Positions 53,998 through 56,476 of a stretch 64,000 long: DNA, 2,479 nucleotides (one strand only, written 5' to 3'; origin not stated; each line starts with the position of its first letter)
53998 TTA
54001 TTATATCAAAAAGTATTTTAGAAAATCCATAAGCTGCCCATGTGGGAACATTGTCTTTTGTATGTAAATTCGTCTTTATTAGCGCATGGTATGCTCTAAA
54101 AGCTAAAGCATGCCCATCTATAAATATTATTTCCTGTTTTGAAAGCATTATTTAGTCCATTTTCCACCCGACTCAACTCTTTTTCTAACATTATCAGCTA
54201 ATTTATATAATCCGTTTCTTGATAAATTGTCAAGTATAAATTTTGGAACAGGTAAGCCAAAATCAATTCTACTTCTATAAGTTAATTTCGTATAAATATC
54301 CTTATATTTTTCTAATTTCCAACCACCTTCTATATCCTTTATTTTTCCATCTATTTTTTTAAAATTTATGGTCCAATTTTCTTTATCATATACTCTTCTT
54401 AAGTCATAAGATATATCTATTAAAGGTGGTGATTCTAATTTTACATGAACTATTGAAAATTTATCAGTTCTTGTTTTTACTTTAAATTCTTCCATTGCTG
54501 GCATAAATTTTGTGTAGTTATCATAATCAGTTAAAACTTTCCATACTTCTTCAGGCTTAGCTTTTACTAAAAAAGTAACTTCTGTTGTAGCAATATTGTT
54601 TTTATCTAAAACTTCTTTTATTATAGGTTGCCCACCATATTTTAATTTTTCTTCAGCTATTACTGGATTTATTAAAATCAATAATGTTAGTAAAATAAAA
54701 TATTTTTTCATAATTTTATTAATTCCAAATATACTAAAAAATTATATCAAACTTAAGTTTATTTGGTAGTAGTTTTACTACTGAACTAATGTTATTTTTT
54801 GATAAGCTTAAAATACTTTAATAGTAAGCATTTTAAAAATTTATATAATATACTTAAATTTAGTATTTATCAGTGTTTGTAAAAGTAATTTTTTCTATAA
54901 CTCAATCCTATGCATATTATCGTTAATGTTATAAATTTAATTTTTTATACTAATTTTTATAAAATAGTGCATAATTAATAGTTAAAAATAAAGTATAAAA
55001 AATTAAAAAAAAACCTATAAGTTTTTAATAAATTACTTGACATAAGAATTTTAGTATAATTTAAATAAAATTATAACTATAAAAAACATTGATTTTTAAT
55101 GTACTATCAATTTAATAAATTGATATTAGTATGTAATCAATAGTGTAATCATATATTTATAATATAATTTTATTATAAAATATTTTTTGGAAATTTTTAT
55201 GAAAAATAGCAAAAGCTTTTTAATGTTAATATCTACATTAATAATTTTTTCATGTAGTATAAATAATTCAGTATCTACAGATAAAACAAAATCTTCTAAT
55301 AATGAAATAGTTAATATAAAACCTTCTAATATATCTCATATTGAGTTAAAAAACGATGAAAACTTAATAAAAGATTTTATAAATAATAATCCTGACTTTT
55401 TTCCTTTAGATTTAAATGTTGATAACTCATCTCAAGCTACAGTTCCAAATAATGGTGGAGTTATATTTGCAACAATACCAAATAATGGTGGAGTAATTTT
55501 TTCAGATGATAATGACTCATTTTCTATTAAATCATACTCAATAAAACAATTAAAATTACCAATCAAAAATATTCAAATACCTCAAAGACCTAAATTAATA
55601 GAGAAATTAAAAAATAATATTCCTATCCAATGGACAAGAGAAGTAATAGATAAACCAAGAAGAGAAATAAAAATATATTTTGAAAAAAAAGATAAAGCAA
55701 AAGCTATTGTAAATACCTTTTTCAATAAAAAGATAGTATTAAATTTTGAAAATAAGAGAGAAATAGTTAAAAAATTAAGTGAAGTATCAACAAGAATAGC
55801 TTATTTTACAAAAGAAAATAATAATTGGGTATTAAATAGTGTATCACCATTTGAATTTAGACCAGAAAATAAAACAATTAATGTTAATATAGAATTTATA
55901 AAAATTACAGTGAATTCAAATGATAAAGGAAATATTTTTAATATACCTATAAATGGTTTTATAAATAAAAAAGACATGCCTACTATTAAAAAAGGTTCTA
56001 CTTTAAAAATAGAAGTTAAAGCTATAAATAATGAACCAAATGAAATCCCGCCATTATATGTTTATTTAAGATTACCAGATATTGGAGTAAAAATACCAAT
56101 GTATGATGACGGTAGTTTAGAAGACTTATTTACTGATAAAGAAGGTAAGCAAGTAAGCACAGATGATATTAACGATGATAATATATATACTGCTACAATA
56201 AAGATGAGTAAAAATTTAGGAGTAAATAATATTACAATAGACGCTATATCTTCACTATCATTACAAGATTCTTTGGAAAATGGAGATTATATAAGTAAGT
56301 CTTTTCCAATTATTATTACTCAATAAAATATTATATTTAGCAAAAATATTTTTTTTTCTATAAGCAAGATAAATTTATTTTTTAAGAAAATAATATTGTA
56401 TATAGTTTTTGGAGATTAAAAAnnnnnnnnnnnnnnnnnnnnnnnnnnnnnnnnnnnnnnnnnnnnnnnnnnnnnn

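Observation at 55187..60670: Three-gene cluster of a lipoprotein plus two large paralogous proteins that lack signal peptides but carry a peptidoglycan-binding-like domain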

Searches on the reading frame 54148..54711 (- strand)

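Call 3: search_protein_families(library=pfam, proteins=[window:54148-54711:-], max_evalue=1)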
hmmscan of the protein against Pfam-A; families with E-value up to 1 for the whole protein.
window:54148-54711:- (187 aa): 4 families
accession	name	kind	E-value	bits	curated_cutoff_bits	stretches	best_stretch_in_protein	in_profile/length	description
PF03364.25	Polyketide_cyc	-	5.6e-15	56.1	23.4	1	49-175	1-125/126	Polyketide cyclase / dehydrase and lipid transport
PF10604.15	Polyketide_cyc2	-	4e-09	37.3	27.4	1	42-172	3-138/142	Polyketide cyclase / dehydrase and lipid transport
PF06240.19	COXG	-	0.00045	20.4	22.2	1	47-154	3-111/140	Carbon monoxide dehydrogenase subunit G (CoxG)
PF08327.17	AHSA1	-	0.15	12.7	22.1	1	50-80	1-32/125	Activator of Hsp90 ATPase homolog 1-like protein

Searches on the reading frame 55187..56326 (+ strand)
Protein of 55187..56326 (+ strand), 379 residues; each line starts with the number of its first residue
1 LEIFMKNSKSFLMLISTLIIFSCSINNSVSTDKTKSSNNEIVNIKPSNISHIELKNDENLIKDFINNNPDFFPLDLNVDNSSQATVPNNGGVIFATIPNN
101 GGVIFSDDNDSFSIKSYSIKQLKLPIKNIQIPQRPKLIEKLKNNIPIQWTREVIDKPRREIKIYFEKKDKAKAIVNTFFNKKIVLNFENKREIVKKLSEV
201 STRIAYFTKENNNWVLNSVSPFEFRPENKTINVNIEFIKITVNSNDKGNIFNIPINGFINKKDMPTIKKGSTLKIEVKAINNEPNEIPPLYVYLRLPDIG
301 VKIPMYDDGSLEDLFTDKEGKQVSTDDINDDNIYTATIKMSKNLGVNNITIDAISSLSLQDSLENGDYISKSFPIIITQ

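Call 3: search_protein_families(library=pfam, proteins=[window:55187-56326:+], max_evalue=1)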
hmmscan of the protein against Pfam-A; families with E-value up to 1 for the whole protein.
window:55187-56326:+ (379 aa): 1 family
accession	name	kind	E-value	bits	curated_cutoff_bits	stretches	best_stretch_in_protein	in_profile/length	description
PF13475.11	DUF4116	-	0.096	12.7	24.9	1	40-72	7-41/49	Domain of unknown function (DUF4116)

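Call 26: find_homologous_proteins(query=window:55199-56326:+, max_evalue=0.001)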
Query window:55199-56326:+ (375 aa): 5 proteins with E <= 0.001 among 4523 candidates.
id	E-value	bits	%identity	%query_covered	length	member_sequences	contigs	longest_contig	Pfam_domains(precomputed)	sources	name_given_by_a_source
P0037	1.7e-234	796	100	100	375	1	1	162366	-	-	-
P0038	4.5e-140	485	65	99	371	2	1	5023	-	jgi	-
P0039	4.4e-36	143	29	97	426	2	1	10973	-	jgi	-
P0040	5.9e-33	133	28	85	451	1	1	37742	-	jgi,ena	-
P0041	4.2e-26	110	32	95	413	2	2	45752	-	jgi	jgi:hypothetical protein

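Call 27: search_protein_families(library=ncbifam, proteins=[window:55199-56326:+], max_evalue=0.1)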
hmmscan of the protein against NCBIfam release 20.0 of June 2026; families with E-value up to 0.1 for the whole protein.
window:55199-56326:+ (375 aa): 0 families
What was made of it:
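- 55199..56326 (+): Lipoprotein-like gene (375 aa from the ATG; list_orfs gives TTG at 55187). It is a neighbour only and is not part of the conserved unit. There is no Pfam or NCBIfam hit (calls 3, 27).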

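Call 28: find_encoding_contigs(protein=P0038, flank=6000, max_places=2)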
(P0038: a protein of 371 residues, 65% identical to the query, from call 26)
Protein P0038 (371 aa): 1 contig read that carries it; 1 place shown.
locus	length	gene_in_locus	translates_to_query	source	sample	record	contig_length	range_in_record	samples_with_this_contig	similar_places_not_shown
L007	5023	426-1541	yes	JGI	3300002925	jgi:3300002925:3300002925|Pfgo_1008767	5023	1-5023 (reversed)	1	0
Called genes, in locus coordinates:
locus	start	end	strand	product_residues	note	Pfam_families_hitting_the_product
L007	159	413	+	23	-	-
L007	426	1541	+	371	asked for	-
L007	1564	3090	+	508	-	PF00221:Lyase_aromatic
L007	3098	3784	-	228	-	-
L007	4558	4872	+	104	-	-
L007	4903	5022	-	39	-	?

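Call 29: find_encoding_contigs(protein=P0041, flank=8000, max_places=2)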
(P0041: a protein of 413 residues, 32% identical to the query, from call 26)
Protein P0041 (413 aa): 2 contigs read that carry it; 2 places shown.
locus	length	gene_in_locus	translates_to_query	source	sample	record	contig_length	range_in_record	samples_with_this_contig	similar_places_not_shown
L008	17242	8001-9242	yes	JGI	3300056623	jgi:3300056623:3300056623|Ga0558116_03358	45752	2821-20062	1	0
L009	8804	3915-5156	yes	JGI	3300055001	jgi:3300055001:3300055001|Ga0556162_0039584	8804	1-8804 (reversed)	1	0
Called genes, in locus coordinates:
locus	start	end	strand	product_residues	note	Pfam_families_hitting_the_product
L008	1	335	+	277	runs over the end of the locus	PF02629:CoA_binding, PF13380:CoA_binding_2 (faint), PF13607:Succ_CoA_lig, PF00549:Ligase_CoA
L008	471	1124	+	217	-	PF01965:DJ-1_PfpI (faint)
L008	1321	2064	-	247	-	-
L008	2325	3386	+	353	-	PF00733:Asn_synthase (weak), PF02540:NAD_synthase, PF03054:tRNA_Me_trans, PF06508:QueC (faint), PF24167:DUF7411 (weak), PF20259:tRNA_Me_trans_M, PF20258:tRNA_Me_trans_C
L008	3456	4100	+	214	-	PF13489:Methyltransf_23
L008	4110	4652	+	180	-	PF00270:DEAD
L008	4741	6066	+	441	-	PF00271:Helicase_C (faint), PF13307:Helicase_C_2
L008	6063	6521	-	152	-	PF13431:TPR_17 (faint), PF00515:TPR_1 (faint), PF07719:TPR_2 (faint), PF13181:TPR_8 (faint), PF13414:TPR_11 (faint), PF13432:TPR_16 (weak)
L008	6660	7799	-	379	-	PF13091:PLDc_2, PF00614:PLDc (faint), PF13091:PLDc_2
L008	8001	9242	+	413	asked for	-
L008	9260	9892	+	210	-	-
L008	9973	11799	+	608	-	PF00501:AMP-binding, PF23562:AMP-binding_C_3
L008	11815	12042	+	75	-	-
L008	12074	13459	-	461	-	PF03738:GSP_synth (faint)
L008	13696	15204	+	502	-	PF01276:OKR_DC_1, PF00155:Aminotran_1_2, PF00266:Aminotran_5 (weak), PF01041:DegT_DnrJ_EryC1 (weak), PF01212:Beta_elim_lyase (weak), PF03711:OKR_DC_1_C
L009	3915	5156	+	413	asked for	-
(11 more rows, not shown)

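Call 30: find_encoding_contigs(protein=P0040, flank=8000, max_places=2)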
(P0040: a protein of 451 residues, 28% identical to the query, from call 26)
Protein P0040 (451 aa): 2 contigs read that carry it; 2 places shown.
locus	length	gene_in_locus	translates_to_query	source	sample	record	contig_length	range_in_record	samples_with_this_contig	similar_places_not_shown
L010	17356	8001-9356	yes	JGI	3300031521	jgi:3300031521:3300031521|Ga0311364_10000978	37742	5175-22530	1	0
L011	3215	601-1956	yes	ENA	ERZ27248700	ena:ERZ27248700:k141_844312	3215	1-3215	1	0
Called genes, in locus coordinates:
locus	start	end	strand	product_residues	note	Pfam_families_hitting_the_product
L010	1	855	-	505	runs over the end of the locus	PF02789:Peptidase_M17_N, PF00883:Peptidase_M17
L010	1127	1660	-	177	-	PF14512:TM1586_NiRdase (faint), PF00881:Nitroreductase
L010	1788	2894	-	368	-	PF03739:LptF_LptG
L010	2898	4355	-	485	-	PF00005:ABC_tran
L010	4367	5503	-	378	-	PF02463:SMC_N (faint), PF00005:ABC_tran, PF17912:OB_MalK, PF08402:TOBE_2 (faint)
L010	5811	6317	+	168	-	-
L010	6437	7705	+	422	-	PF00082:Peptidase_S8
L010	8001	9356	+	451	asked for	-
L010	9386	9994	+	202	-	-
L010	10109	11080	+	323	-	PF05708:Peptidase_C92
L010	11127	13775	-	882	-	PF02861:Clp_N, PF13191:AAA_16, PF23569:NBD_SMAX1, PF00004:AAA, PF17871:AAA_lid_9, PF00004:AAA, PF07724:AAA_2, PF07728:AAA_5, +10 more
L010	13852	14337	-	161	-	-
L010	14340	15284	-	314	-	-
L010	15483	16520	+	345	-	PF01522:Polysacc_deac_1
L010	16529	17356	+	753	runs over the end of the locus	PF11992:TgpA_N, PF01841:Transglut_core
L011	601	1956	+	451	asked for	-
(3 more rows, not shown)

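Call 75: search_protein_families(library=phrogs, proteins=[window:55199-56326:+], max_evalue=0.01)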
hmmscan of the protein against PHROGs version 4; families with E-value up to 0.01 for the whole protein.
window:55199-56326:+ (375 aa): 0 families

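Call 76: search_protein_families(library=padloc, proteins=[window:55199-56326:+], max_evalue=0.01)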
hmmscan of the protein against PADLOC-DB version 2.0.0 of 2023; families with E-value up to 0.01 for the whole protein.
window:55199-56326:+ (375 aa): 0 families
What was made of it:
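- Tried and rejected: NCBIfam, PHROGs and PADLOC: nothing meaningful (calls 27, 75, 76).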
